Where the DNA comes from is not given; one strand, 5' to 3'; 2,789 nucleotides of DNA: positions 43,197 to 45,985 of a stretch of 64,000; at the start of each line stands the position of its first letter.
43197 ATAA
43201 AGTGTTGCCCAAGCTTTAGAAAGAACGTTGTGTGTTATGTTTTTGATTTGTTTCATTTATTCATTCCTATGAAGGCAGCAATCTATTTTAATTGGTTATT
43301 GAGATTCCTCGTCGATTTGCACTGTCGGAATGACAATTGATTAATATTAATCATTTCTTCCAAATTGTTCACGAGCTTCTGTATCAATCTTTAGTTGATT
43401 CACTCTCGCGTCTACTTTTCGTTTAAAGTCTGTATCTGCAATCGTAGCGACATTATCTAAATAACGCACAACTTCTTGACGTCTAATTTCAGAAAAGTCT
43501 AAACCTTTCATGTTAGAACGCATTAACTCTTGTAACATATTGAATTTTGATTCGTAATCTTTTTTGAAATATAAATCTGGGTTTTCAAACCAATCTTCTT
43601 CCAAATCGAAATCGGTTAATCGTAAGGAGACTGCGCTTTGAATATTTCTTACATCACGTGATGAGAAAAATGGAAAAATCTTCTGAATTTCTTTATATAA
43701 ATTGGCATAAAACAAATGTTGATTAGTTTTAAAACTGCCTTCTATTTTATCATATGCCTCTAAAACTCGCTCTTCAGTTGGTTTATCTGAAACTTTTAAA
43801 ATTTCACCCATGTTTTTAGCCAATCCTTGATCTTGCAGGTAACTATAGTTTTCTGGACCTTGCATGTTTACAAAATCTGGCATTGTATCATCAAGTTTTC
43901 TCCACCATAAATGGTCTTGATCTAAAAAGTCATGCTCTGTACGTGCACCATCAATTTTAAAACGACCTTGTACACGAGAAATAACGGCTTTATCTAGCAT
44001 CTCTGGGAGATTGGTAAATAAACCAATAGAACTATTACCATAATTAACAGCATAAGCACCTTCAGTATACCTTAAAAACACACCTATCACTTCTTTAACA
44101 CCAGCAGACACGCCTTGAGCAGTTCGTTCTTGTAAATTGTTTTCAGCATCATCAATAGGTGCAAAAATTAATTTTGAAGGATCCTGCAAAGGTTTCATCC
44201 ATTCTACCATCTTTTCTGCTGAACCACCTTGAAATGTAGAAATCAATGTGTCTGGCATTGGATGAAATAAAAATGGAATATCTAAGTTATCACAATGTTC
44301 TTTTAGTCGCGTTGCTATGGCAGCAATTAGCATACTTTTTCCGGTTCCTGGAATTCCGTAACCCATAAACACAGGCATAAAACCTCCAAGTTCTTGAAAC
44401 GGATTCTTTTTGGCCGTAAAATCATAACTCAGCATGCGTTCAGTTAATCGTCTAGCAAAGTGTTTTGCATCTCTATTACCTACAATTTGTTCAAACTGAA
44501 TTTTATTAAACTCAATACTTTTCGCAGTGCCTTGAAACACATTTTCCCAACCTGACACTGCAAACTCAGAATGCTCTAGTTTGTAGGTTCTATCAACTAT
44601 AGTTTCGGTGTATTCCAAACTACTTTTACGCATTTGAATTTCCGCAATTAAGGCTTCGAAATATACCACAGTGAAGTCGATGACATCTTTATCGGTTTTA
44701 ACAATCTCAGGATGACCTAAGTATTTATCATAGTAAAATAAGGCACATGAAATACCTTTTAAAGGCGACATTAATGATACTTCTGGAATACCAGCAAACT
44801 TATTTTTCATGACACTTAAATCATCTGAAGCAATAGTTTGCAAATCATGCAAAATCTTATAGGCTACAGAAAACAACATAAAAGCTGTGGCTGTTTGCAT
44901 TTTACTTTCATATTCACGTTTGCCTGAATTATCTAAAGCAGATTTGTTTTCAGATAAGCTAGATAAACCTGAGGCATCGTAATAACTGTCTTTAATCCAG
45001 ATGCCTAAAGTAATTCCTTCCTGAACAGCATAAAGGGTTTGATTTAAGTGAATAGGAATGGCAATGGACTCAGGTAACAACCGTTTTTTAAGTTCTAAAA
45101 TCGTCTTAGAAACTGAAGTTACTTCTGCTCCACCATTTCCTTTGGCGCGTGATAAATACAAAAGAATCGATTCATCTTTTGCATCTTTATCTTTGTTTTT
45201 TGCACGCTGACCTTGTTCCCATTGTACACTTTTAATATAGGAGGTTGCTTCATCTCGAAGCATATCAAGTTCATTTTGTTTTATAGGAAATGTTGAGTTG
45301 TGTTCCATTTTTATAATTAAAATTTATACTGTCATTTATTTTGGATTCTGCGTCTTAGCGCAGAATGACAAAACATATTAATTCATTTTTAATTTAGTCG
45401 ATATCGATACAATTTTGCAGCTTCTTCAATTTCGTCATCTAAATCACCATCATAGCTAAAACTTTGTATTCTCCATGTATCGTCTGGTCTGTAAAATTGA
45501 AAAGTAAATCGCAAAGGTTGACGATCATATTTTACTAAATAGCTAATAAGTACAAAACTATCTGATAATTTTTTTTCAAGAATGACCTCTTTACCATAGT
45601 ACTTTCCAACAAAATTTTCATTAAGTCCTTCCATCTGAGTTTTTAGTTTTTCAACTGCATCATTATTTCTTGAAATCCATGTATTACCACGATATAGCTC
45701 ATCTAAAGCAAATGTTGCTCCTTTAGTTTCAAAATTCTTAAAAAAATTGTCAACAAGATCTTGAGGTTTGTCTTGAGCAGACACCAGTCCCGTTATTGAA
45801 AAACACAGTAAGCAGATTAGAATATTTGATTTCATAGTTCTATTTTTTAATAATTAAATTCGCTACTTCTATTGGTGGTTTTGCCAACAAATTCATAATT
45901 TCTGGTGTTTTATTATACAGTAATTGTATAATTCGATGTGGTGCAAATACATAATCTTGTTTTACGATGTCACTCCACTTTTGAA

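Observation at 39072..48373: Eight-gene minus-strand cluster of mostly unrecognisable proteins around an AAA+ ATPase: candidate undescribed envelope-associated system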

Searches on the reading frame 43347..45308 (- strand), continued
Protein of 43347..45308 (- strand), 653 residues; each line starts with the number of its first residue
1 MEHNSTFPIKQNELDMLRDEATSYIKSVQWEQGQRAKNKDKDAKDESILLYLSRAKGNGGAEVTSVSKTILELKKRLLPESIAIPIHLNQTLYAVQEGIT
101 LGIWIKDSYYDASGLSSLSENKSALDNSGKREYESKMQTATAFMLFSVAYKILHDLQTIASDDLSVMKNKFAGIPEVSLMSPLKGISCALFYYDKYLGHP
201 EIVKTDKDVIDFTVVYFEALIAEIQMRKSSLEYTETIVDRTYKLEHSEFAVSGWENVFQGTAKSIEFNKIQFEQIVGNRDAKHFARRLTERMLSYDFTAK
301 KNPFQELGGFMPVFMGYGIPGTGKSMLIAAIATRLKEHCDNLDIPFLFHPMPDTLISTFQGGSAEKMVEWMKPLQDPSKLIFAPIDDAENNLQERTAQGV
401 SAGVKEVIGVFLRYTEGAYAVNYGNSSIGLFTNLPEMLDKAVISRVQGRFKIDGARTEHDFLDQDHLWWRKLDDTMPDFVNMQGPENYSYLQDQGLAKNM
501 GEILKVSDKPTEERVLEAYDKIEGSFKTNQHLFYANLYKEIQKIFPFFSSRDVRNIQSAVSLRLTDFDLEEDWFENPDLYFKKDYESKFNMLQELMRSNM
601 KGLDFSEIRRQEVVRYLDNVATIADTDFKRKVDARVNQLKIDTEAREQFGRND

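Call 55: find_related_loci(query=A6, collection=metagenome_contigs, flank=8000)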
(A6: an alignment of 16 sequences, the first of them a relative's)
Query A6 (663 aa) in metagenome_contigs; peptide patterns used: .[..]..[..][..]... (x = any residue, [..] = any of these).
346 stretches matched a pattern; 307 encode a relative of the query (tblastn E <= 1e-3); the best 80 are kept; 80 distinct loci.
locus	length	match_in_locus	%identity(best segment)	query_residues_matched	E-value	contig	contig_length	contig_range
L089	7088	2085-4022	48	6-653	0e+0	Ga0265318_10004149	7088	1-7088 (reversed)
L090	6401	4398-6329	48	6-652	0e+0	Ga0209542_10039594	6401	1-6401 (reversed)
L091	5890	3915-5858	42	6-656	3e-166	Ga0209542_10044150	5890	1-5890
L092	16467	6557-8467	43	8-652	2e-171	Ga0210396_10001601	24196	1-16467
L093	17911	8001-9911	39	6-641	3e-150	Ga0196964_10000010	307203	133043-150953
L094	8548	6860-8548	43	20-583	1e-142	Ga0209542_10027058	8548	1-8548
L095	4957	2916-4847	38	2-648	6e-141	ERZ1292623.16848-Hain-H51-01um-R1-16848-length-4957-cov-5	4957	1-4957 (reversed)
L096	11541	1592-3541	34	1-656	1e-114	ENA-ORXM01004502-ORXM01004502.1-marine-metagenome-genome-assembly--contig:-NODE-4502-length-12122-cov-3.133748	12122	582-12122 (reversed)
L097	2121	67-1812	35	65-650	3e-116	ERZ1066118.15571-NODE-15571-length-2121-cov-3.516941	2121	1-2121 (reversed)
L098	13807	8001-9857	34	8-630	4e-105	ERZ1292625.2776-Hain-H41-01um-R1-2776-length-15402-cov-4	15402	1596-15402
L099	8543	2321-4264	31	1-650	2e-104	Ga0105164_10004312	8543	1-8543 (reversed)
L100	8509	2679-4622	31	1-650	2e-104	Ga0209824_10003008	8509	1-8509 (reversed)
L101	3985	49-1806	33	60-648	7e-106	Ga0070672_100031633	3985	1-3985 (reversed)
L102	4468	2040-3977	33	1-653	1e-104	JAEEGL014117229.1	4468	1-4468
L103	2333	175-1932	34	60-648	6e-109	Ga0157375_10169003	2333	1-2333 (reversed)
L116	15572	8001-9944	32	1-658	1e-96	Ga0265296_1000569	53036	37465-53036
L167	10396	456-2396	30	3-651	1e-92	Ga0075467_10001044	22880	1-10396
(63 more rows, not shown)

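Call 71: list_cluster_members(proteins=[L081:1491-2609:+, L082:8904-9989:+, L083:1424-2515:+, L086:1455-2483:+, L087:1955-3124:+, L088:8818-10005:+, L092:5353-6549:+, L093:6800-7990:+, L098:6911-7990:+, L116:6875-8008:+])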
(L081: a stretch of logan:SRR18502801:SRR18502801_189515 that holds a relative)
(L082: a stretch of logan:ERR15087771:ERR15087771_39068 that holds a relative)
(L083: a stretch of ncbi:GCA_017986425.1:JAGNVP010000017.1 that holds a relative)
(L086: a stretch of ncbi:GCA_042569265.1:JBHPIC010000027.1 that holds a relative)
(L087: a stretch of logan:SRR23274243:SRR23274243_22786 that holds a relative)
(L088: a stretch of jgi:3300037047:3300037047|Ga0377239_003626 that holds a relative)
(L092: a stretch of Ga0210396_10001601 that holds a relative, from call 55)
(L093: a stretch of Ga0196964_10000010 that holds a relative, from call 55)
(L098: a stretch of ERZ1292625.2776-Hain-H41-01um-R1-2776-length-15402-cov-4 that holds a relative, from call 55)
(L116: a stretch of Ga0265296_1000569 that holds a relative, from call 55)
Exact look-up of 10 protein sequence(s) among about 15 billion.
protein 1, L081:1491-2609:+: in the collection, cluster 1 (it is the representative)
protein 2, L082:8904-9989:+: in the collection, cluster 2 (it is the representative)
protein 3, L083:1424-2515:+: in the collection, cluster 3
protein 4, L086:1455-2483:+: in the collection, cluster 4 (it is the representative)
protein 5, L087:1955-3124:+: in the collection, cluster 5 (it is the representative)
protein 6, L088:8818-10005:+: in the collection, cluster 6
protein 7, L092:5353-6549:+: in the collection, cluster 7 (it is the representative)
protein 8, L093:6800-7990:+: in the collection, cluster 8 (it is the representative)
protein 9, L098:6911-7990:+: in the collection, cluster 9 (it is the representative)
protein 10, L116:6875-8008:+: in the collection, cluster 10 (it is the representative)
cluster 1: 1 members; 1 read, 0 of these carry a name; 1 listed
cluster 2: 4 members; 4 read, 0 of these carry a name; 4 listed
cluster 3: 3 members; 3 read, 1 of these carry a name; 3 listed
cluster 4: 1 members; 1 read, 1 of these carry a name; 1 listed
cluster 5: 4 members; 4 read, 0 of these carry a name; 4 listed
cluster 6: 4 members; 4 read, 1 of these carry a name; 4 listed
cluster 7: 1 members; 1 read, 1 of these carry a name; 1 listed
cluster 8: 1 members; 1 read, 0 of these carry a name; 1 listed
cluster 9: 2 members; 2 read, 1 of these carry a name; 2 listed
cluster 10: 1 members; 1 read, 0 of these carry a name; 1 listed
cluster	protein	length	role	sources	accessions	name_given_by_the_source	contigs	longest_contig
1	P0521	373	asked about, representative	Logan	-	-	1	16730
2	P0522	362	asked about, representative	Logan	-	-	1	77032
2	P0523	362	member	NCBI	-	-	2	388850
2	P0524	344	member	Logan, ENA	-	-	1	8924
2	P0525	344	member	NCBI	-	-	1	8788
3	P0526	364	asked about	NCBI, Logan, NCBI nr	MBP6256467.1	hypothetical protein KA405_01800 [Patescibacteria group bacterium] | hypothetical protein [Patescibacteria group bacterium]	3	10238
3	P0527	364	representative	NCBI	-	-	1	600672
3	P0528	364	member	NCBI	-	-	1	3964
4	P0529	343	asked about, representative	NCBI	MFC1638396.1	hypothetical protein ACFL2R_03150 [Patescibacteria group bacterium]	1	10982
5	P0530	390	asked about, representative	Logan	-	-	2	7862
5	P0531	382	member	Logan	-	-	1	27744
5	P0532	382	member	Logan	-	-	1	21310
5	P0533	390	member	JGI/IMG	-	-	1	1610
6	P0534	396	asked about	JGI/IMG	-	hypothetical protein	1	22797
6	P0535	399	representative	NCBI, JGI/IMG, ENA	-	-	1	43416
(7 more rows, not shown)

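Call 74: list_cluster_members(proteins=[L081:4608-5891:+, L082:12084-13322:+, L083:4611-5918:+, L085:11870-13165:+, L086:4458-5711:+, L087:5029-6327:+, L088:11902-13221:+, L093:10056-11315:+, L116:9974-11230:+, L167:2560-3807:+])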
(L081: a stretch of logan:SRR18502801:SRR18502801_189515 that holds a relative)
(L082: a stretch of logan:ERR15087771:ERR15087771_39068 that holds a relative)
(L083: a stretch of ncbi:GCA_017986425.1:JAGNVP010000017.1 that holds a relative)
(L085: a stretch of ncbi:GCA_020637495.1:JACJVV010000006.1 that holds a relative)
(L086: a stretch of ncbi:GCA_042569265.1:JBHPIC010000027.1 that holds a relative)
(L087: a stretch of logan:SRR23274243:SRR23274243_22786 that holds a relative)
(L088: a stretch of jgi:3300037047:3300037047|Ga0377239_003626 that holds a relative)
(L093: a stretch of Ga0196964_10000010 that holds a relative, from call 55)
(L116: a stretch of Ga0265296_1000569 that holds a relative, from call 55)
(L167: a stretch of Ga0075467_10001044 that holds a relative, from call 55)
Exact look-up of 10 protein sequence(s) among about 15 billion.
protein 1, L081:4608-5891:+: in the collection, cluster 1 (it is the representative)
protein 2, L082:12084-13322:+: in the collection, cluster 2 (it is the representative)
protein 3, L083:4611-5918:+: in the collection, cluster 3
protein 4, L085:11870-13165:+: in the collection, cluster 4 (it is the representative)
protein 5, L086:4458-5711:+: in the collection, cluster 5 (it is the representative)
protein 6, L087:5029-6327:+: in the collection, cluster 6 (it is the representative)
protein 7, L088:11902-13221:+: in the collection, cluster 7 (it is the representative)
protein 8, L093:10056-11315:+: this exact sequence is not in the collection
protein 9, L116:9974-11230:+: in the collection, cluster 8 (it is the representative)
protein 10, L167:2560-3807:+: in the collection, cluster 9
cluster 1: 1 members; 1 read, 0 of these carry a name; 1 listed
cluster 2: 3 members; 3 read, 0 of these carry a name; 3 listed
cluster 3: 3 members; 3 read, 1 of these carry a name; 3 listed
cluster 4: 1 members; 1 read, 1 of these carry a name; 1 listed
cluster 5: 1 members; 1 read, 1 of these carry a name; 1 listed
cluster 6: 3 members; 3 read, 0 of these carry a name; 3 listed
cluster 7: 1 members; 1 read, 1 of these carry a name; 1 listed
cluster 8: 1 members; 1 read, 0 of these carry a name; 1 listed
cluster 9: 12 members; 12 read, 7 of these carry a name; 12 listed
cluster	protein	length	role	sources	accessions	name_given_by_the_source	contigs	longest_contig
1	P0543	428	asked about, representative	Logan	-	-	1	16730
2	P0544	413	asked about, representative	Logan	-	-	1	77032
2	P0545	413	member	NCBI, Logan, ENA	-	-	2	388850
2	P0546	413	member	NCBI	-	-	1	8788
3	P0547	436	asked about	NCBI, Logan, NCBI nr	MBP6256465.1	hypothetical protein KA405_01790 [Patescibacteria group bacterium] | hypothetical protein [Patescibacteria group bacterium]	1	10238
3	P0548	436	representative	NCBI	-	-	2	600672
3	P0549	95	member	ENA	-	-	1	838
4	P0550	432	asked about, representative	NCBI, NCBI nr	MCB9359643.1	hypothetical protein H6503_06960 [Candidatus Woesearchaeota archaeon] | hypothetical protein [Candidatus Woesearchaeota archaeon]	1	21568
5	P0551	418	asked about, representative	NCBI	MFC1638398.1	DUF6638 family protein [Patescibacteria group bacterium]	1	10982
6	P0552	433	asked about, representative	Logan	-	-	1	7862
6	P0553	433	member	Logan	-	-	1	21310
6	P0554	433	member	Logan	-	-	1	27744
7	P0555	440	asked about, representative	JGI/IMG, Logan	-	hypothetical protein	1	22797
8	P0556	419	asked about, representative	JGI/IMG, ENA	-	-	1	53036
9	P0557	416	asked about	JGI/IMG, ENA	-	-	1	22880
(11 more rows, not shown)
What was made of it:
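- Tried and rejected: I worked around this by registering the sequences through list_cluster_members (calls 71, 74).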

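Call 94: search_protein_families(library=pfam, alignment_id=A1, max_evalue=0.1)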
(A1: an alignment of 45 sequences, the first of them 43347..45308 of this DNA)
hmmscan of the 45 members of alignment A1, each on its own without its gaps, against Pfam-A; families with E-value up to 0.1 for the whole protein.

A. member 1, window:43347-45308:- (653 aa): 4 families
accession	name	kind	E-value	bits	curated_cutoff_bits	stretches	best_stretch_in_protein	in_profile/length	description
PF00004.35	AAA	-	1.2e-08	35.9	21.2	1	317-452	4-129/131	ATPase family associated with various cellular activities (AAA)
PF24883.2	NPHP3_N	-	0.0058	17.3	24.8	1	313-343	24-54/164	Nephrocystin 3, N-terminal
PF05729.18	NACHT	-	0.061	13.6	26.7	0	318-349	7-39/167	NACHT domain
PF13191.12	AAA_16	-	0.092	13.7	32.6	0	317-346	30-66/167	AAA ATPase domain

B. families by the number of members that match (of 45 scanned): 23 families
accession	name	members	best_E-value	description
PF00004.35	AAA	44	2.5e-15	ATPase family associated with various cellular activities (AAA)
PF24883.2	NPHP3_N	8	0.0026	Nephrocystin 3, N-terminal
PF13401.12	AAA_22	5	0.0038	AAA domain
PF05729.18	NACHT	5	0.061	NACHT domain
PF09848.15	SLFN-g3_helicase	4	0.0011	Schlafen group 3, DNA/RNA helicase domain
PF13191.12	AAA_16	4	0.033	AAA ATPase domain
PF13245.12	AAA_19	3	0.02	AAA domain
PF00910.28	RNA_helicase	3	0.038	RNA helicase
PF12775.13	AAA_7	2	0.051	P-loop containing dynein motor region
PF13604.12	AAA_30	2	0.077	AAA domain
PF09408.15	bCoV_S1_RBD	1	0.002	Betacoronavirus spike glycoprotein S1, receptor binding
PF13481.12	AAA_25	1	0.0053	AAA domain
PF13086.12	AAA_11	1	0.0092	AAA domain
PF19578.4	DUF6090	1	0.01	Family of unknown function (DUF6090)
PF00005.33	ABC_tran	1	0.015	ABC transporter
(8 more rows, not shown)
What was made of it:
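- On Classical-clade AAA+ ATPase (PF00004): 44 of 45 family members hit PF00004 (call 94).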

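Call 95: search_solved_structures(query=A1, max_evalue=0.001)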
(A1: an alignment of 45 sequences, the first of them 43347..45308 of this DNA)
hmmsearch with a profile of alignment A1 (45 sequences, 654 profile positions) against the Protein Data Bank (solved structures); distinct sequences matched with E-value up to 0.001: 270 (the best 60 are shown).
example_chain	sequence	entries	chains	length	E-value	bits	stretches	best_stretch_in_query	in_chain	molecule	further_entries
6chs_H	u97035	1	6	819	1.4e-30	109.5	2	308-440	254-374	Putative cell division control protein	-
5vc7_A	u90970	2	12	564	6.9e-30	107.1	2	259-440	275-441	VCP-like ATPase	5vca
6oaa_B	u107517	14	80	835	1.1e-29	106.4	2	264-440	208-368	Cell division control protein 48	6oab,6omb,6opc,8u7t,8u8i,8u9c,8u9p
8dar_A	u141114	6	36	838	1.2e-29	106.4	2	264-440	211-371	Cell division control protein 48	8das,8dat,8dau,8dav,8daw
5g4g_A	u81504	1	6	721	1.7e-29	105.8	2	259-440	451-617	VCP-LIKE ATPASE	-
5g4f_A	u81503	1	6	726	1.7e-29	105.8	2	259-440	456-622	VCP-LIKE ATPASE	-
6oa9_A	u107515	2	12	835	3.8e-29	104.7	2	264-440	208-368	Cell division control protein 48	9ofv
7wd3_A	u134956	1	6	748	6.5e-28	100.6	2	309-440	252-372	ATPase family gene 2 protein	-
7nku_A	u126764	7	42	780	7.2e-28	100.5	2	309-440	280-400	ATPase family gene 2 protein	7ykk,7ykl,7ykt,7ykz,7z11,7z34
7wub_C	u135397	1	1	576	6.6e-27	97.3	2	259-440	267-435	Transitional endoplasmic reticulum ATPase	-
7wub_D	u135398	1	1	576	6.8e-27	97.2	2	259-440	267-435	Transitional endoplasmic reticulum ATPase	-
7wbb_A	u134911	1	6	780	7.3e-27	97.1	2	309-440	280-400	AFG2 isoform 1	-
6mck_A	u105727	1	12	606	8.3e-27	97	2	259-440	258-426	Transitional endoplasmic reticulum ATPase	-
7rlb_A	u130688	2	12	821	1e-26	96.6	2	259-440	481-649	Transitional endoplasmic reticulum ATPase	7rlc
8pqx_A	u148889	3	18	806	1.2e-26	96.4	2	259-440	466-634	Transitional endoplasmic reticulum ATPase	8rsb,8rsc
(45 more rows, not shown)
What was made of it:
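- Closest known: Cdc48/p97/VAT with the cofactor pair Ufd1-Npl4. Same: These give the best profile matches to the AAA core (E 1e-30 to 1e-26, call 95).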

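Call 107: search_protein_families(library=pfam, proteins=[L082:7311-8885:+, L085:14096-15910:+, L088:13884-15296:+, L082:15953-16414:+], max_evalue=0.1)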
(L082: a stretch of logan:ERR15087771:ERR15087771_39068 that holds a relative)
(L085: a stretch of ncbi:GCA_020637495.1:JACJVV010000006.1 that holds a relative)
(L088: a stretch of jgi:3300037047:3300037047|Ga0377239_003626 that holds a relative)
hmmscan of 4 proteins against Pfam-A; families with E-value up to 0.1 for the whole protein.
L082:7311-8885:+ (525 aa): 0 families

L085:14096-15910:+ (605 aa): 1 family
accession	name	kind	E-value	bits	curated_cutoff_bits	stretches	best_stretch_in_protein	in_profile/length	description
PF13202.12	EF-hand_5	-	0.00022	21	25.9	1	401-417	2-19/25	EF hand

L088:13884-15296:+ (471 aa): 1 family
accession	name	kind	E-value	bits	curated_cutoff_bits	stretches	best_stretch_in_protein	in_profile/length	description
PF11662.13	DUF3263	-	0.0052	17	22.3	1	115-162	6-53/74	Protein of unknown function (DUF3263)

L082:15953-16414:+ (154 aa): 0 families

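Call 110: find_related_loci(query=A2, collection=viral_contigs, flank=8000)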
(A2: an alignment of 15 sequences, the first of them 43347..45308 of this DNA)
Query A2 (653 aa) in viral_contigs; peptide patterns used: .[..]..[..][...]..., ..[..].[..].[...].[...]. (x = any residue, [..] = any of these).
24 stretches matched a pattern; 6 encode a relative of the query (tblastn E <= 1e-3); 6 distinct loci.
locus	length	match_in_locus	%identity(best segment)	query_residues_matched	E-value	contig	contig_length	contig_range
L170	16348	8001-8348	27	318-447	3e-5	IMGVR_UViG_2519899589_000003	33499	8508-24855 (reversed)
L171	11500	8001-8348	27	318-447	4e-5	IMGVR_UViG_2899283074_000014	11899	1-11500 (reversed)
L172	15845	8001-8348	27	318-447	3e-5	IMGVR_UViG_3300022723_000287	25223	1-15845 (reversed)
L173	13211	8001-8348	27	318-447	3e-5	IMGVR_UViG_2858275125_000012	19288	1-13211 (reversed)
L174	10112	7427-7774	27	318-447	3e-5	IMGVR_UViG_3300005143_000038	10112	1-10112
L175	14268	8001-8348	27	318-447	4e-5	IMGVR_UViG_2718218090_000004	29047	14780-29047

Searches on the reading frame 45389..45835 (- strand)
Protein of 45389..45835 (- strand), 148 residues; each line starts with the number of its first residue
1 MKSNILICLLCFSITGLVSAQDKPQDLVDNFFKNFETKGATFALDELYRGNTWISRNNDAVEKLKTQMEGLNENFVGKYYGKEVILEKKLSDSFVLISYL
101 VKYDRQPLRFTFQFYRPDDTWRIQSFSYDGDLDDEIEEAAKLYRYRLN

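Call 3: search_protein_families(library=pfam, proteins=[window:45389-45835:-], max_evalue=0.1)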
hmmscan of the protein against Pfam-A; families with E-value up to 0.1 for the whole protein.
window:45389-45835:- (148 aa): 0 families

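Call 4: search_protein_families(library=padloc, proteins=[window:45389-45835:-], max_evalue=0.1)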
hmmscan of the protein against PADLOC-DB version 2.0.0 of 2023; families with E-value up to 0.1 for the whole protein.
window:45389-45835:- (148 aa): 0 families

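Call 5: search_protein_families(library=ncbifam, proteins=[window:45389-45835:-], max_evalue=0.1)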
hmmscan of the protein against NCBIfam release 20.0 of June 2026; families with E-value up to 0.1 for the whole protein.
window:45389-45835:- (148 aa): 0 families

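Call 17: search_protein_families(library=phrogs, proteins=[window:45389-45835:-], max_evalue=0.01)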
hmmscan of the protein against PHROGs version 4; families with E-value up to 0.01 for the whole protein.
window:45389-45835:- (148 aa): 0 families
